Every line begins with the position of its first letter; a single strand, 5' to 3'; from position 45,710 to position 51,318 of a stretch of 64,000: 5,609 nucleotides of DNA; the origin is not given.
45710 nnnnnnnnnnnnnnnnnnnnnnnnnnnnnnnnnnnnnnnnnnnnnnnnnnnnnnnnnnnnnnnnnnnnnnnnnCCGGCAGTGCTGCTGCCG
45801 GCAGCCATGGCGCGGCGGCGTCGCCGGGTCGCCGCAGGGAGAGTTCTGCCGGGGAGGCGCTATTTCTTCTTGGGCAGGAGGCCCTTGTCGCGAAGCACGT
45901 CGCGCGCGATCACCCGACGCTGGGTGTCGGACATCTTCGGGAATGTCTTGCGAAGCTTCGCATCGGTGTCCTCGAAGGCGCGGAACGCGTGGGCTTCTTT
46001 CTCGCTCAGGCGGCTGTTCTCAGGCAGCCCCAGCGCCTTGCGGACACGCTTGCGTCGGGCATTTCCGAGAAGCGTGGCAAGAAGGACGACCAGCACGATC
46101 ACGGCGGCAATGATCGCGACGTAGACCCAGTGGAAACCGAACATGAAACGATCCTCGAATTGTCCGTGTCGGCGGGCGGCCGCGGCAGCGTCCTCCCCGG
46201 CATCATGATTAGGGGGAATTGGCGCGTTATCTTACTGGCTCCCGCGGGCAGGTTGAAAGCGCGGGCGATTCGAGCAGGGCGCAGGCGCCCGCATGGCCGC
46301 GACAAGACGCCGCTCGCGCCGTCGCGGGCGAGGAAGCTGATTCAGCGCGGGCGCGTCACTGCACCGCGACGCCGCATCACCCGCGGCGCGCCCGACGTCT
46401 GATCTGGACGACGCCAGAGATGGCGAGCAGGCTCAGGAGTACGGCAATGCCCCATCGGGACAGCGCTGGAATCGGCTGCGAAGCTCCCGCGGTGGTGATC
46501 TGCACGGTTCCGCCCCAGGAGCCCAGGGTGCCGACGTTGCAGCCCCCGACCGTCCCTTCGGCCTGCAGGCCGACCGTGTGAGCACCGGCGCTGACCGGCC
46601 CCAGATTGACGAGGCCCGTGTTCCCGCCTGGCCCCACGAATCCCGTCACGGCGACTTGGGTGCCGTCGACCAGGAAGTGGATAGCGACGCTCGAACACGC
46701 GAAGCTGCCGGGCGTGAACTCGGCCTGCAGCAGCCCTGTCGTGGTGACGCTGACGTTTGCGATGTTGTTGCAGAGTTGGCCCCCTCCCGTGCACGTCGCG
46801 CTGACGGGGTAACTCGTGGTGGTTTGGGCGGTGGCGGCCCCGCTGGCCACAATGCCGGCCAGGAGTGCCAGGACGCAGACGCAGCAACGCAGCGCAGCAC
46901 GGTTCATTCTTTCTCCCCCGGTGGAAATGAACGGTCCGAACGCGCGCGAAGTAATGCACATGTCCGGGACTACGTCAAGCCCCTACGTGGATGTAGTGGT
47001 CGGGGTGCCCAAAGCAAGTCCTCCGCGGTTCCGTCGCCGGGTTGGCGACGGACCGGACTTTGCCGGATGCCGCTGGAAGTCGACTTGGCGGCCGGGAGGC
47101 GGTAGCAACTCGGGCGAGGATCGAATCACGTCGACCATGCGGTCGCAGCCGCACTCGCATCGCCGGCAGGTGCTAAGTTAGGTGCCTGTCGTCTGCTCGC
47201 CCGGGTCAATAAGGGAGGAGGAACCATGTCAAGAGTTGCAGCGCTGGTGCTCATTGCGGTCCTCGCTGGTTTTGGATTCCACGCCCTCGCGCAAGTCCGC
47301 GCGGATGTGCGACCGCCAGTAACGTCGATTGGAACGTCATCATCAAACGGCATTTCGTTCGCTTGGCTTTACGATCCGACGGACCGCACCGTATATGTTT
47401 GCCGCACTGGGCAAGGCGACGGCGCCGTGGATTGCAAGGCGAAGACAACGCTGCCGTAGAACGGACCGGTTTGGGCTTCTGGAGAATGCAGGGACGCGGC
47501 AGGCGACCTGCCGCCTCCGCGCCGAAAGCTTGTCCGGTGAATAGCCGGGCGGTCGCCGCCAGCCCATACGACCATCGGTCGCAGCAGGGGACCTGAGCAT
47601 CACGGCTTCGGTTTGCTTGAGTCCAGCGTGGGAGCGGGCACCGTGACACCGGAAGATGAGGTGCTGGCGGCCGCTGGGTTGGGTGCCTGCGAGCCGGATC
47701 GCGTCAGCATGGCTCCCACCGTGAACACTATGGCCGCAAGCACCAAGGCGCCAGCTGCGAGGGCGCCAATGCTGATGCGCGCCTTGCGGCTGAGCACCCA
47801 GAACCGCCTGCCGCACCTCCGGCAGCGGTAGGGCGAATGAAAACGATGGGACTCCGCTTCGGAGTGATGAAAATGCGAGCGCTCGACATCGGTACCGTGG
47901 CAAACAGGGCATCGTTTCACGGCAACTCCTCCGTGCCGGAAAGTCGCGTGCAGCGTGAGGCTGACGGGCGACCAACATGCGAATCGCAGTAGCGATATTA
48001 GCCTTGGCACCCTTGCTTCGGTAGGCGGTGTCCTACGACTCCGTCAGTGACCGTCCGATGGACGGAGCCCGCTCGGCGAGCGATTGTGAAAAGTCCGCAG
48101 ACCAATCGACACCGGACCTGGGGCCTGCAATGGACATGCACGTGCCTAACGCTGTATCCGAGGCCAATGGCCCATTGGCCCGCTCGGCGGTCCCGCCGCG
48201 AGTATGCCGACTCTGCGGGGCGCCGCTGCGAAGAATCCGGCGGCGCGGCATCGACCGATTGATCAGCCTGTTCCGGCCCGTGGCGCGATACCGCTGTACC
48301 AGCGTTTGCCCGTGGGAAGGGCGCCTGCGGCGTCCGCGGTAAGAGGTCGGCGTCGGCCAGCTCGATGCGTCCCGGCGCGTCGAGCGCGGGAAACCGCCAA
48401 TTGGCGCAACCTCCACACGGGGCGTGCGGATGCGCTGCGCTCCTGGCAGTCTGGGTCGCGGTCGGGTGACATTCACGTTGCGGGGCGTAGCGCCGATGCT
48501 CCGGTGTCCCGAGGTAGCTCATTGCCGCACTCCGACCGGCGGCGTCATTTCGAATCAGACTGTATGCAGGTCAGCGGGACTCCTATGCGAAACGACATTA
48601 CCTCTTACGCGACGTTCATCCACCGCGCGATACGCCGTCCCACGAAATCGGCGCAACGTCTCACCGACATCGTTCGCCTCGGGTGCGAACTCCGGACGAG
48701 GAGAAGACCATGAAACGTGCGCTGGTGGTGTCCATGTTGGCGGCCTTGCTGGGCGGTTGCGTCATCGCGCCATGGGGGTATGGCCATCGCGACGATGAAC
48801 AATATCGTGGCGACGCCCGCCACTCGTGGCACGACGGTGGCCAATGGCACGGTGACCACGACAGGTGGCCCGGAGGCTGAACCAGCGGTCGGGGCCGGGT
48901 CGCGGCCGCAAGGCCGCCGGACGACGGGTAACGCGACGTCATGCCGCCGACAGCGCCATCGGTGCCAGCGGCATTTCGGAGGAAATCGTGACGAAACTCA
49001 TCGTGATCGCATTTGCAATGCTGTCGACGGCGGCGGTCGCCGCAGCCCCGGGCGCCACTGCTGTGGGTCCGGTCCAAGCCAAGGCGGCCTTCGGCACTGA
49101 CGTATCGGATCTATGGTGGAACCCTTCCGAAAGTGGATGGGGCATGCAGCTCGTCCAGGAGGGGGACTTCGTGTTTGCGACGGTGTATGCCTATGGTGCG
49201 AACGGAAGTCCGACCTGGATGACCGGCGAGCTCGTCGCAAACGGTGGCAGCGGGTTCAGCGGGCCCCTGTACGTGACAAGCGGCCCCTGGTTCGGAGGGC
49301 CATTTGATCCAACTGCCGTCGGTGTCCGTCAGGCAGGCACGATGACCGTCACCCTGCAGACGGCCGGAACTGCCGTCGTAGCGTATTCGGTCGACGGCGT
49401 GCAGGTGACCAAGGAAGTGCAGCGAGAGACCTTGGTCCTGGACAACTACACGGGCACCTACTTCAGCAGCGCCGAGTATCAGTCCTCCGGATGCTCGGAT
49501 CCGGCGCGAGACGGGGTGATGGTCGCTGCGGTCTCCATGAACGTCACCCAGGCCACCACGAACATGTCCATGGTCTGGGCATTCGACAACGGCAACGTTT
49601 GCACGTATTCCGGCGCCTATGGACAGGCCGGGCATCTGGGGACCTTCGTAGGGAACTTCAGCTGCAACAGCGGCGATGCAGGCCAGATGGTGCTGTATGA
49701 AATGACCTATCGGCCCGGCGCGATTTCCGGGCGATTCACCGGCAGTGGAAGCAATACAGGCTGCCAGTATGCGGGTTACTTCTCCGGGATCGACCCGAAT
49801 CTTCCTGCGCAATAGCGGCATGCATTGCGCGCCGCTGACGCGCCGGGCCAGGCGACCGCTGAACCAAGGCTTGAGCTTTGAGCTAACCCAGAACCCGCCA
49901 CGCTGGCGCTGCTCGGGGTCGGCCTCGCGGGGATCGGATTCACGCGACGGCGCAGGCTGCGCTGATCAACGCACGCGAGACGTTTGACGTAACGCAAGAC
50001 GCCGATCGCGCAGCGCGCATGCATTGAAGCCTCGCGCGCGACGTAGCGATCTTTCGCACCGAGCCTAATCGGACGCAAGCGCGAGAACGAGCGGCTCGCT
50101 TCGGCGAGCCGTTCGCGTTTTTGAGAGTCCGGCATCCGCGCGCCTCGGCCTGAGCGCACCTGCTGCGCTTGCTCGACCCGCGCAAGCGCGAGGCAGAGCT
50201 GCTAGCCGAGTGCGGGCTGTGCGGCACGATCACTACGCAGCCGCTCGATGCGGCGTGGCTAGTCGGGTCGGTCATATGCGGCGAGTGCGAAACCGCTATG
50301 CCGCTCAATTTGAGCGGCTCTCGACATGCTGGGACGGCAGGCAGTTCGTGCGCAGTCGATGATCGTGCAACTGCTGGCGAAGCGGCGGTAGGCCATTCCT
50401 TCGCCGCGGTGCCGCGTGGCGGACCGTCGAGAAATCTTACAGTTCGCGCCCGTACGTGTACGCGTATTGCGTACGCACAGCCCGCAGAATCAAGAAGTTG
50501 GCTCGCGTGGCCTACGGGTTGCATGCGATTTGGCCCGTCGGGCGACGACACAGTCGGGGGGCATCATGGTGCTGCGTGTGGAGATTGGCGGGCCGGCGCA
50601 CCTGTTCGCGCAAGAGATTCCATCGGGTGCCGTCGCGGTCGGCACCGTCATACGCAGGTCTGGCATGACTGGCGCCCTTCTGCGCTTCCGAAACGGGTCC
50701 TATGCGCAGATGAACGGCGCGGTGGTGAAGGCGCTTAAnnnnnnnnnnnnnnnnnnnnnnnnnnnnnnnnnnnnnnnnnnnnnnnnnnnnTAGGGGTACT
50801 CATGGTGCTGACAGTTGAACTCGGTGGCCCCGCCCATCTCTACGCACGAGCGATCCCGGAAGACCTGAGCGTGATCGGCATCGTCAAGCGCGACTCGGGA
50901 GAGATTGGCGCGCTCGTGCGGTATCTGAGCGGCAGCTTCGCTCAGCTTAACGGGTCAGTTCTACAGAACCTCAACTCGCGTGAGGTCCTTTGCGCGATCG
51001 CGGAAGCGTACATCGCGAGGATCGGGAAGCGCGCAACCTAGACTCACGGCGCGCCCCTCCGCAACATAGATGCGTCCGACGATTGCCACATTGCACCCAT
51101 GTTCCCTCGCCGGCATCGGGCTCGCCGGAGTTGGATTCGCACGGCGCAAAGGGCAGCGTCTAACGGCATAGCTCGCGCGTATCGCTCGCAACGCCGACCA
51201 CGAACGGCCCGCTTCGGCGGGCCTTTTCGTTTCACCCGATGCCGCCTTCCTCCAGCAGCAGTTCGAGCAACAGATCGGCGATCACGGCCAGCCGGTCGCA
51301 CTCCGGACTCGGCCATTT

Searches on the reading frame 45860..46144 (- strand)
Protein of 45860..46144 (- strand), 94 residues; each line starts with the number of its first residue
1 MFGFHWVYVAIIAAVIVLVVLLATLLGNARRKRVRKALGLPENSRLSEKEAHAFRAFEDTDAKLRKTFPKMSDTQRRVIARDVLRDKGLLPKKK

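Call 41: search_protein_families(library=pfam, proteins=[window:45860-46144:-], max_evalue=0.1)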
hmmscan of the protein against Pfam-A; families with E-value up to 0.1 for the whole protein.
window:45860-46144:- (94 aa): 6 families
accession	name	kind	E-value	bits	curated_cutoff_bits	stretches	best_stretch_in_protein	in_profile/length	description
PF07332.16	Phage_holin_3_6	-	0.022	15.3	28.4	1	4-47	62-107/116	Putative Actinobacterial Holin-X, holin superfamily III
PF14316.11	DUF4381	-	0.042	14.6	27.2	1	6-67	19-79/145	Domain of unknown function (DUF4381)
PF20082.4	DUF6476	-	0.044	14.1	24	1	9-45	18-54/91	Family of unknown function (DUF6476)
PF11862.13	DUF3382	-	0.056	14.2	28.9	1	5-49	37-81/97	Domain of unknown function (DUF3382)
PF23933.1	DUF7269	-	0.066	13.7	29.1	1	10-80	27-92/162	Family of unknown function (DUF7269)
PF14808.11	TMEM164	-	0.072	13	25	1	4-40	5-41/217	TMEM164 family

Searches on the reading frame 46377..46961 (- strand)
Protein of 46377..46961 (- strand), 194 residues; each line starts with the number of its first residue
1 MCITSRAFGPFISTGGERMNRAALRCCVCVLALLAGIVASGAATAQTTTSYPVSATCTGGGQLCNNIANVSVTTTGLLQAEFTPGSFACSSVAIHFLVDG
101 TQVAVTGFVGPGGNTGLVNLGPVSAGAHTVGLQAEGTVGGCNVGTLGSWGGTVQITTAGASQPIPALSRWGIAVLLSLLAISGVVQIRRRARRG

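Call 41: search_protein_families(library=pfam, proteins=[window:46377-46961:-], max_evalue=0.1)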
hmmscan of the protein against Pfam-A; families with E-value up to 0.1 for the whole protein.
window:46377-46961:- (194 aa): 1 family
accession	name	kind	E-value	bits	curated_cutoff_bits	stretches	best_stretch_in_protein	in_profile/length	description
PF18203.6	IPTL-CTERM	-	5.1e-05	23.5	20.8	1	162-189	1-28/28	IPTL-CTERM motif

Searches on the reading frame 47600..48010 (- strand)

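Call 41: search_protein_families(library=pfam, proteins=[window:47600-48010:-], max_evalue=0.1)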
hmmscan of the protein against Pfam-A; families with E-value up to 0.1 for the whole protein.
window:47600-48010:- (136 aa): 6 families
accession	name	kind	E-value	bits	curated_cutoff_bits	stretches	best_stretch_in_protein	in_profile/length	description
PF09723.15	Zn_ribbon_8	-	7.3e-05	23.1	34.4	0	61-75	6-20/41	Zinc ribbon domain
PF13465.12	zf-H2C2_2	-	0.013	16.3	40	0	54-71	8-25/26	Zinc-finger double domain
PF24042.1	DUF7351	-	0.013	15.7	31.2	1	24-70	59-104/177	Domain of unknown function (DUF7351)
PF18912.6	DZR_2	-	0.028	14.7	27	1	32-70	8-46/56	Double zinc ribbon domain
PF23451.1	Zn_ribbon_PaaD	-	0.029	14.5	27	1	27-69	10-48/53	PaaD zinc beta ribbon domain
PF13453.11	Zn_ribbon_TFIIB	-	0.069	13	22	0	23-40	11-28/41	Transcription factor zinc-finger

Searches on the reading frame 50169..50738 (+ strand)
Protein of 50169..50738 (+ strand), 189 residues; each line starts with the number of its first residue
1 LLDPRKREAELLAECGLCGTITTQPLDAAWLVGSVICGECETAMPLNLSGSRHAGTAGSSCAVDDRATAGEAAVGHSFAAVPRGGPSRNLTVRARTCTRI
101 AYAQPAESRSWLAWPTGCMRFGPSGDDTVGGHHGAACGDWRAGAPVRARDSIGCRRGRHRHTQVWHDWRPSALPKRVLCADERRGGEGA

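Call 41: search_protein_families(library=pfam, proteins=[window:50169-50738:+], max_evalue=0.1)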
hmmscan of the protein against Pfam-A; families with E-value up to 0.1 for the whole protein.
window:50169-50738:+ (189 aa): 1 family
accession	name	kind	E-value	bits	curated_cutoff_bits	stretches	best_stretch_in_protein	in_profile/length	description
PF10764.14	Gin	-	0.025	15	27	1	15-44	1-27/45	Inhibitor of sigma-G Gin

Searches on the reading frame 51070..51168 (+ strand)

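Call 90: search_protein_families(library=pfam, proteins=[window:51070-51168:+], max_evalue=0.1)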
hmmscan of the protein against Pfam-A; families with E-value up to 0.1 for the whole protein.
seq(33 aa): 1 family
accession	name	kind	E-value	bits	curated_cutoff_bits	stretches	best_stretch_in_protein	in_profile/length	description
PF18205.6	VPDSG-CTERM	-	0.0045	17.2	25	1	12-27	10-25/26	VPDSG-CTERM motif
